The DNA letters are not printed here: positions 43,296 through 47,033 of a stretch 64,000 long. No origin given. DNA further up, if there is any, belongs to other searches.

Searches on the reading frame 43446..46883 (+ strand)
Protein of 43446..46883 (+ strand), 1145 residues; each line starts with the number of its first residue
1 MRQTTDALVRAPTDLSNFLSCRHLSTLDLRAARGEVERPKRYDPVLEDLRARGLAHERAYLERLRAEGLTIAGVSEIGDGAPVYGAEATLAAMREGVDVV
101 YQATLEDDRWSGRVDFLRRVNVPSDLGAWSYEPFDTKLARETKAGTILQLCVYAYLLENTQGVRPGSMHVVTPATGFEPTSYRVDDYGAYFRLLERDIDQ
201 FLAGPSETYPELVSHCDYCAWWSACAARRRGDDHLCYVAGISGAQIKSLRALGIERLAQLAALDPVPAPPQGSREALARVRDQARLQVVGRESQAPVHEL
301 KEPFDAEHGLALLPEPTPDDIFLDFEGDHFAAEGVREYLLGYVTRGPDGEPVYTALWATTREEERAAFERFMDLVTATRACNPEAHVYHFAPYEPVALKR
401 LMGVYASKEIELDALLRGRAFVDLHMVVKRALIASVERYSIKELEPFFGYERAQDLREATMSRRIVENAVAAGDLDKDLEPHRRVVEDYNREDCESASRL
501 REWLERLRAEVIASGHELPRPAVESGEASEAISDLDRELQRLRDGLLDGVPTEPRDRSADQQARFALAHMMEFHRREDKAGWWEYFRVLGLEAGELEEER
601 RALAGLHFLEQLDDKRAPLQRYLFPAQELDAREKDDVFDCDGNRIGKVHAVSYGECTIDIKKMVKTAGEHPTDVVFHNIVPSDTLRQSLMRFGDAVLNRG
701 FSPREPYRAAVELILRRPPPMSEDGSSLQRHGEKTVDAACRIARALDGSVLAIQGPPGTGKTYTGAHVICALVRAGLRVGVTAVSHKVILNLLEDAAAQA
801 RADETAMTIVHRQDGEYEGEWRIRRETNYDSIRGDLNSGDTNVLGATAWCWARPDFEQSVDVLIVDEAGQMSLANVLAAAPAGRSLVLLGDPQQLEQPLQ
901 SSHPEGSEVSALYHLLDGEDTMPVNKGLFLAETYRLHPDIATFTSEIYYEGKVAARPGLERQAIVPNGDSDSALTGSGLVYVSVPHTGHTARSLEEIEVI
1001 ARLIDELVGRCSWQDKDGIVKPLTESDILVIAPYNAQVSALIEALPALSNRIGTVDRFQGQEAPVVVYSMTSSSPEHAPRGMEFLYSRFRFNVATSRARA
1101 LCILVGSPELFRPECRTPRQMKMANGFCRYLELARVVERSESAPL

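Call 12: search_protein_families(library=pfam, proteins=[window:43446-46883:+], max_evalue=0.01)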
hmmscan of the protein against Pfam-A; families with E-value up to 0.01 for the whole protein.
window:43446-46883:+ (1145 aa): 10 families
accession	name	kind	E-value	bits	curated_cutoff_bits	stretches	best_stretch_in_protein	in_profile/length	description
PF13087.12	AAA_12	-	1.1e-25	90.8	27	1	926-1108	16-194/195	AAA domain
PF13482.12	RNase_H_2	-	1.8e-13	51.2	22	1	321-504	1-164/165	RNase_H superfamily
PF13604.12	AAA_30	-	2.5e-13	50.6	27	1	749-896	19-129/191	AAA domain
PF13086.12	AAA_11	-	7.9e-13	49.2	27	2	841-896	193-251/257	AAA domain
PF13245.12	AAA_19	-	1.8e-09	38.3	25.1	1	743-895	6-129/134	AAA domain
PF01443.25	Viral_helicase1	-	1.5e-06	28.6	21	1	852-902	51-104/228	Viral superfamily 1 RNA helicase core domain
PF12705.13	PDDEXK_1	-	0.0002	21.8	22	1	111-225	125-246/247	PD-(D/E)XK nuclease superfamily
PF05127.21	NAT10_TcmA_helicase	-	0.0042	17.4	22.7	0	753-878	2-108/176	RNA cytidine acetyltransferase NAT10/TcmA, helicase domain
PF09848.15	SLFN-g3_helicase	-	0.0048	16.6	24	1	749-871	2-91/354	Schlafen group 3, DNA/RNA helicase domain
PF13538.12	UvrD_C_2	-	0.006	16.9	27.4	0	1052-1105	4-52/52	UvrD-like helicase C-terminal domain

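Call 13: search_protein_families(library=padloc, proteins=[window:43446-46883:+], max_evalue=0.001)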
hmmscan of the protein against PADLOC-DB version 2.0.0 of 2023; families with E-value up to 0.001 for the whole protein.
window:43446-46883:+ (1145 aa): 11 families
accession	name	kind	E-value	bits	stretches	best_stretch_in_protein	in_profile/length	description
PDLC03920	MkoA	-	3.7e-45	152.7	2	841-1127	770-1090/1112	-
PDLC03924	MkoC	-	3.9e-29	99.4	2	925-1120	768-957/1136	-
PDLC03921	MkoA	-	6.8e-25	85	1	860-1113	1297-1572/1607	-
PDLC02895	DpdJ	-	2.6e-13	45.8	1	753-1110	66-456/2112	DpdJ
PDLC05009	PDC-S37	-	3.2e-07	26.5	1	742-779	302-339/1550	-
PDLC00943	Cas4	-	6.5e-06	24.2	1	89-226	45-179/180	CRISPR-associated protein Cas4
PDLC01447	Cas4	-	8.8e-05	21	1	110-227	54-159/161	"CAS-I,CAS-II,CAS-III,CAS-IV,CAS-V,CAS-VI; acquisition_associated"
PDLC01734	typeIV_RecD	-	0.0001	18.7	0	858-896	433-474/763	RecD_0_IVD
PDLC00059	DruK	-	0.00017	18.9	1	141-227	154-236/326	PD-(D/E)XK nuclease superfamily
PDLC04140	mad8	-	0.00077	17.1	0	748-779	27-60/314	mads_8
PDLC01250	Cas4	-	0.00086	17.6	0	131-225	76-167/168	"CAS-I,CAS-II,CAS-III,CAS-IV,CAS-V,CAS-VI; acquisition_associated"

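Call 30: find_encoding_contigs(protein=window:43446-46883:+, flank=10000, max_places=6)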
Protein window:43446-46883:+ (1145 aa): no gene with exactly this product is on record in the collection.

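Call 83: find_homologous_proteins(query=window:43446-46883:+, max_evalue=1e-20)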
Query window:43446-46883:+ (1145 aa): 3543 proteins with E <= 1e-20 among 8000 candidates; the best 120 are listed.
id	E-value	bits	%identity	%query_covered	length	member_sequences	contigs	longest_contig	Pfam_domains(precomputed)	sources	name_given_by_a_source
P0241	0.0e+0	2481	95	99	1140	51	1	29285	PF13087.13,PF13086.13,PF01443.25,PF13604.13,PF13245.13,PF13482.13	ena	-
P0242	0.0e+0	2119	81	99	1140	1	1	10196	PF13087.13,PF13086.13,PF01443.25,PF13604.13,PF13245.13,PF13482.13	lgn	-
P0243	0.0e+0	2079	80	99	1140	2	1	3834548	PF13087.13,PF13086.13,PF01443.25,PF13604.13,PF13245.13,PF13482.13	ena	-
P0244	0.0e+0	1989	79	97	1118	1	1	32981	PF13087.13,PF13086.13,PF13604.13,PF13245.13,PF13482.13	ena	-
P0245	0.0e+0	1955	76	99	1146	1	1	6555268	PF13087.13,PF13086.13,PF01443.25,PF13604.13,PF13245.13,PF13482.13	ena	-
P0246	0.0e+0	1946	74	99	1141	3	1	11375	PF13087.13,PF13086.13,PF13604.13,PF13245.13,PF13482.13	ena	-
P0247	0.0e+0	1931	74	99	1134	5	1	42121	PF13087.13,PF13086.13,PF01443.25,PF13604.13,PF13245.13,PF13482.13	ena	-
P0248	0.0e+0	1924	74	99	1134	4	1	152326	PF13087.13,PF13086.13,PF01443.25,PF13604.13,PF13245.13,PF13482.13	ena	-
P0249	0.0e+0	1921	74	99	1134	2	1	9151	PF13087.13,PF13086.13,PF13604.13,PF13245.13,PF13482.13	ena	-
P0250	0.0e+0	1921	74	99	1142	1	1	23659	PF13087.13,PF13086.13,PF01443.25,PF13604.13,PF13245.13,PF13482.13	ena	-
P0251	0.0e+0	1920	74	99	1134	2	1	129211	PF13087.13,PF13086.13,PF01443.25,PF13604.13,PF13245.13,PF13482.13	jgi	-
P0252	0.0e+0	1917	74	99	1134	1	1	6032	PF13087.13,PF13086.13,PF01443.25,PF13604.13,PF13245.13,PF13482.13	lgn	-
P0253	0.0e+0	1915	74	99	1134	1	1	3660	PF13087.13,PF13086.13,PF01443.25,PF13604.13,PF13245.13,PF13482.13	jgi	jgi:uncharacterized protein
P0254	0.0e+0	1911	74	99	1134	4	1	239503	PF13087.13,PF13086.13,PF01443.25,PF13604.13,PF13245.13,PF13482.13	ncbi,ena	-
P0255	0.0e+0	1900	74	99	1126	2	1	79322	PF13087.13,PF13086.13,PF01443.25,PF13604.13,PF13245.13,PF13482.13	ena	-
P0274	0.0e+0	1794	69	99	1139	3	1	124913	PF13087.13,PF13086.13,PF01443.25,PF13604.13,PF13245.13,PF13482.13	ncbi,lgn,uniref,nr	ncbi:MAG: TM0106 family RecB-like putative nuclease [Candidatus Thiodiazotropha sp. (ex Ctena orbicu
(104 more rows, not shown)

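Call 85: find_encoding_contigs(protein=P0241, flank=8000, max_places=2)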
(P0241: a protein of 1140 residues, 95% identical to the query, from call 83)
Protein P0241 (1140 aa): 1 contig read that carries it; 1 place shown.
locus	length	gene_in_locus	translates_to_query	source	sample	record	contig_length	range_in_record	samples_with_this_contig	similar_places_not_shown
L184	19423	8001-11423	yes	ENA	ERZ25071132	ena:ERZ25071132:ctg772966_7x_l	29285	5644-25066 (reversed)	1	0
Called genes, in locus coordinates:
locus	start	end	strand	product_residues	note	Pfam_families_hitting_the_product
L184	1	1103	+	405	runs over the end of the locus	PF13356:Arm-DNA-bind_3, PF22022:Phage_int_M, PF00589:Phage_integrase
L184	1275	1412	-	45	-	-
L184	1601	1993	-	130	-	PF01527:HTH_Tnp_1, PF13551:HTH_29 (weak), PF13518:HTH_28 (weak)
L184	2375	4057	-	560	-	PF00528:BPD_transp_1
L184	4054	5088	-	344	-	PF01547:SBP_bac_1, PF13531:SBP_bac_11, PF13416:SBP_bac_8 (weak), PF13343:SBP_bac_6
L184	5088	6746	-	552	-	PF00005:ABC_tran, PF13304:AAA_21 (faint), PF08402:TOBE_2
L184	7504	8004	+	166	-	PF00208:ELFV_dehydrog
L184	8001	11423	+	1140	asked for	PF13482:RNase_H_2, PF13245:AAA_19, PF13604:AAA_30, PF01443:Viral_helicase1 (faint), PF13086:AAA_11 (weak), PF13087:AAA_12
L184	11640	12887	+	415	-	PF13289:SIR2_2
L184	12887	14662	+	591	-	PF01580:FtsK_SpoIIIE (faint), PF01935:DUF87, PF05872:HerA_C (faint), PF10412:TrwB_AAD_bind (weak)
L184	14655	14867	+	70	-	PF13619:KTSC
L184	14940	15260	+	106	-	-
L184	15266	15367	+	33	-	-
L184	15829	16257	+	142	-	-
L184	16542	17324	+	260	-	-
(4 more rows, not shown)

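Call 86: find_encoding_contigs(protein=P0245, flank=7000, max_places=2)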
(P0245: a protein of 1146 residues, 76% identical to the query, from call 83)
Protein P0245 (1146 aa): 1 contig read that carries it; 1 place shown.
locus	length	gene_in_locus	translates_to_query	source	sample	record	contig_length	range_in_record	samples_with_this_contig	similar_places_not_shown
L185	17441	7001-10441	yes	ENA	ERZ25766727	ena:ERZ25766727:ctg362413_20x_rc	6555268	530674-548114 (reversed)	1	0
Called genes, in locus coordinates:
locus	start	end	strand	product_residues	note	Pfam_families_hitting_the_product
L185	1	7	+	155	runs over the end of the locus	PF18932:DUF5681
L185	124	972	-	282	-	-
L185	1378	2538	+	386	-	PF13936:HTH_38, PF13565:HTH_32 (weak), PF00665:rve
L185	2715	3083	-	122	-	PF00583:Acetyltransf_1, PF13673:Acetyltransf_10, PF13508:Acetyltransf_7, PF08445:FR47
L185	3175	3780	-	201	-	PF00293:NUDIX, PF21906:WHD_NrtR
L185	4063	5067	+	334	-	PF08450:SGL (weak), PF24684:Vgb_lyase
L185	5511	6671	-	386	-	PF13936:HTH_38, PF13565:HTH_32 (weak), PF00665:rve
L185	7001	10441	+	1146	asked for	PF13482:RNase_H_2, PF01443:Viral_helicase1 (faint), PF13086:AAA_11 (faint), PF13245:AAA_19, PF13604:AAA_30, PF13087:AAA_12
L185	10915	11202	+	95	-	-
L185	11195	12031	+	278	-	-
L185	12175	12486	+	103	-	-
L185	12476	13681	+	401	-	PF13737:DDE_Tnp_1_5, PF01609:DDE_Tnp_1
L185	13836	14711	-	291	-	PF01209:Ubie_methyltran, PF13489:Methyltransf_23, PF13847:Methyltransf_31, PF08241:Methyltransf_11, PF08242:Methyltransf_12, PF13649:Methyltransf_25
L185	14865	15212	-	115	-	-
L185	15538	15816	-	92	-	PF01527:HTH_Tnp_1, PF13384:HTH_23, PF13551:HTH_29 (weak)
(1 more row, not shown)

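Call 87: find_encoding_contigs(protein=P0274, flank=7000, max_places=2)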
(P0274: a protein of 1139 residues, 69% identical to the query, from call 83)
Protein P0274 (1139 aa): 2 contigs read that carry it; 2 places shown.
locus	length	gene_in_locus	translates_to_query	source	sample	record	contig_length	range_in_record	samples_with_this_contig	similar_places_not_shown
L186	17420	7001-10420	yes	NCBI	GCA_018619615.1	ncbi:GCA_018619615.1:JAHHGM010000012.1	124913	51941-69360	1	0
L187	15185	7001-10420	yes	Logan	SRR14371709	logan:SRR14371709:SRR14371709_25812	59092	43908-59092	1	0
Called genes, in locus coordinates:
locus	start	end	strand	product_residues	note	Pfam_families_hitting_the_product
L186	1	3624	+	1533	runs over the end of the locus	PF00270:DEAD, PF04851:ResIII, PF00271:Helicase_C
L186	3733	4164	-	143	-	PF13280:WYL (weak)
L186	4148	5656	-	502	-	PF00158:Sigma54_activat, PF01078:Mg_chelatase (faint), PF14532:Sigma54_activ_2, PF00004:AAA (weak), PF07728:AAA_5, PF25601:AAA_lid_14, PF02954:HTH_8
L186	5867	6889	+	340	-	PF20208:ARPP-1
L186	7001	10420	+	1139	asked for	PF13482:RNase_H_2, PF13245:AAA_19, PF13604:AAA_30, PF01443:Viral_helicase1 (faint), PF13086:AAA_11 (weak), PF13087:AAA_12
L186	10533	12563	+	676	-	PF13175:AAA_15, PF13304:AAA_21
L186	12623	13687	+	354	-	PF12358:DUF3644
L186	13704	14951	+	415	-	-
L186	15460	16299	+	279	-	PF01551:Peptidase_M23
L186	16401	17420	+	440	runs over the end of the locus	PF02321:OEP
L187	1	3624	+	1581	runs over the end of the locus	PF00270:DEAD, PF04851:ResIII, PF00271:Helicase_C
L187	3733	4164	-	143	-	PF13280:WYL (weak)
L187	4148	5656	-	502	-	PF00158:Sigma54_activat, PF01078:Mg_chelatase (faint), PF14532:Sigma54_activ_2, PF00004:AAA (weak), PF07728:AAA_5, PF25601:AAA_lid_14, PF02954:HTH_8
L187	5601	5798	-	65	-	-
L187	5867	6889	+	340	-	PF20208:ARPP-1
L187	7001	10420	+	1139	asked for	PF13482:RNase_H_2, PF13245:AAA_19, PF13604:AAA_30, PF01443:Viral_helicase1 (faint), PF13086:AAA_11 (weak), PF13087:AAA_12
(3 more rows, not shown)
